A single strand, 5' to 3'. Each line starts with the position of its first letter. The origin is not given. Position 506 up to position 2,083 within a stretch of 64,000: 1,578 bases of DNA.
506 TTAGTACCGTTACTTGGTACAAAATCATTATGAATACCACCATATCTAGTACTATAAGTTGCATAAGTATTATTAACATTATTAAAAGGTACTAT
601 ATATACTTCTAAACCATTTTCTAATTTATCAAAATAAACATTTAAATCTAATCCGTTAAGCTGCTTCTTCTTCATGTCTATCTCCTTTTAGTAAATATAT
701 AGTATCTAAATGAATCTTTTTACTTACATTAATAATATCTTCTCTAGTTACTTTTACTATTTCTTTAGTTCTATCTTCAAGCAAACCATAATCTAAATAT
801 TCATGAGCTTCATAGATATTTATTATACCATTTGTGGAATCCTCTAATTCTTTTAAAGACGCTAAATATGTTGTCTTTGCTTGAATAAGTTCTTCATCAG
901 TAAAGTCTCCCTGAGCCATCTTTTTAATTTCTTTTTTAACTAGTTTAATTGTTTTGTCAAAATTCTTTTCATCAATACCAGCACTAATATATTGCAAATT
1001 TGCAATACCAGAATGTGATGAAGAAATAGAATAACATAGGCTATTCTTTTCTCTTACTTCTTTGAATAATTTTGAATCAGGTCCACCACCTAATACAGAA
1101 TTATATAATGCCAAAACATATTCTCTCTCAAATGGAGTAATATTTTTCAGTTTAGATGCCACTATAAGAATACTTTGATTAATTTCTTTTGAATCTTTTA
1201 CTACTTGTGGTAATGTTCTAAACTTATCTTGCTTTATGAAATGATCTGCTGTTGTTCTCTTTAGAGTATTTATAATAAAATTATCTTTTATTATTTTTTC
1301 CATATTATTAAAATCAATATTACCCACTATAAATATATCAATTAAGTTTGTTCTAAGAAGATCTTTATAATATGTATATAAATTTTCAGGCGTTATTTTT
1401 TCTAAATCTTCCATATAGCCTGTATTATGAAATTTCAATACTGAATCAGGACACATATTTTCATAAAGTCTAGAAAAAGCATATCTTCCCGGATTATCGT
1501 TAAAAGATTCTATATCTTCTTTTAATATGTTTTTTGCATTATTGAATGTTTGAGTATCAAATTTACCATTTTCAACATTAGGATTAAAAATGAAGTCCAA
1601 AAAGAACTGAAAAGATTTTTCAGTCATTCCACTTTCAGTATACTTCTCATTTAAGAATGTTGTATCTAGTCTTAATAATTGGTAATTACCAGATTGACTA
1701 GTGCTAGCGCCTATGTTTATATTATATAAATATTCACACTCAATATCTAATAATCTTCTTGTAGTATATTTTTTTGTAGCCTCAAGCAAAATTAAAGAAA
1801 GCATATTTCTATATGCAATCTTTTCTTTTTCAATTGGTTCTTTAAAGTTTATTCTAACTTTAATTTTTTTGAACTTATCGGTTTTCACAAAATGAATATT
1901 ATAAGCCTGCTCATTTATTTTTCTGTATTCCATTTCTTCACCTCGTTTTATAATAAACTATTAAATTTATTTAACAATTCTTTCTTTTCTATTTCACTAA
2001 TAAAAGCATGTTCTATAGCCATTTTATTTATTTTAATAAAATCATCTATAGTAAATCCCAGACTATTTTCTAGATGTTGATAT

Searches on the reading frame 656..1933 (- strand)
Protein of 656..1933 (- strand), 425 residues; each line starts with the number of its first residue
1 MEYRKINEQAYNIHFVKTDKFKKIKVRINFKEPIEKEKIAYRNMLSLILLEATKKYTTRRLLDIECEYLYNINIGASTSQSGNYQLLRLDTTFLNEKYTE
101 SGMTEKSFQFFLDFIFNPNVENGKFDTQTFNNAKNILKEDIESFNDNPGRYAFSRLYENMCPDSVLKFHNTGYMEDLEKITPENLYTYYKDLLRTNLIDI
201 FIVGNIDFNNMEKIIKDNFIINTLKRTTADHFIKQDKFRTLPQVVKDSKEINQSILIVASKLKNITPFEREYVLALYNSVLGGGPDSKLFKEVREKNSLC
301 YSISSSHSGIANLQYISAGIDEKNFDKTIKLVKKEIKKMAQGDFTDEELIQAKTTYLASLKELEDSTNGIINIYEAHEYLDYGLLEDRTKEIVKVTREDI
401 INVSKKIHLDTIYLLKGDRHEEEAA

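Call 11: search_protein_families(library=pfam, proteins=[window:656-1933:-], max_evalue=0.01)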
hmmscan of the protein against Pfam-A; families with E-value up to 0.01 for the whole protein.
window:656-1933:- (425 aa): 2 families
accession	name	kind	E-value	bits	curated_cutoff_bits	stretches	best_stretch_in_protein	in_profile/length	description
PF05193.26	Peptidase_M16_C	-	1.2e-31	110.5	23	1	179-355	1-180/181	Peptidase M16 inactive domain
PF11646.13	DUF3258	-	0.0049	17.4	25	0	85-184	4-105/116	Protein of unknown function DUF3258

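Call 50: find_encoding_contigs(protein=window:656-1933:-, flank=10000, max_places=2)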
Protein window:656-1933:- (425 aa): 14 contigs read that carry it; 2 places shown.
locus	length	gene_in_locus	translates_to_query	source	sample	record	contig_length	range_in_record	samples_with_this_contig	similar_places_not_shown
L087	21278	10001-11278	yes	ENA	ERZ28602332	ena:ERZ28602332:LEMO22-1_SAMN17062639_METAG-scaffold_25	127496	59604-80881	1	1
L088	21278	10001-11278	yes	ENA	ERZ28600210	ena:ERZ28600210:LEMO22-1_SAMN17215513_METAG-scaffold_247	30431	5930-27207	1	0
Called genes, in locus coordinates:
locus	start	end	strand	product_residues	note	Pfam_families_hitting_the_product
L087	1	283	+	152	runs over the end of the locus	-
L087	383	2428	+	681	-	-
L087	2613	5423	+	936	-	PF00005:ABC_tran (faint), PF02463:SMC_N (faint), PF03193:RsgA_GTPase (faint), PF13304:AAA_21 (faint), PF13555:AAA_29 (faint), PF20703:nSTAND1 (faint), PF17760:UvrA_inter, PF17755:UvrA_DNA-bind, +1 more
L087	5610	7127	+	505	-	PF07963:N_methyl (weak), PF07581:Glug (faint)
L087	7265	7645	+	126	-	PF07963:N_methyl (weak)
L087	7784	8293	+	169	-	-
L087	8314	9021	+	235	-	PF01048:PNP_UDP_1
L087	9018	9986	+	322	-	PF00962:A_deaminase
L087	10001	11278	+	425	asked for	PF05193:Peptidase_M16_C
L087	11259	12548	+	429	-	PF00675:Peptidase_M16, PF05193:Peptidase_M16_C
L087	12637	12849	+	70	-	PF03840:SecG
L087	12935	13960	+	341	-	PF21016:RlmN_N, PF04055:Radical_SAM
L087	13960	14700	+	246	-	PF00481:PP2C, PF13672:PP2C_2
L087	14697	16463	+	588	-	PF00069:Pkinase, PF03109:ABC1 (faint), PF07714:PK_Tyr_Ser-Thr, PF03793:PASTA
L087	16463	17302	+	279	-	PF01176:eIF-1a (weak), PF16745:RsgA_N, PF03193:RsgA_GTPase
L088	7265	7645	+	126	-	PF07963:N_methyl (weak)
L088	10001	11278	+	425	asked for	PF05193:Peptidase_M16_C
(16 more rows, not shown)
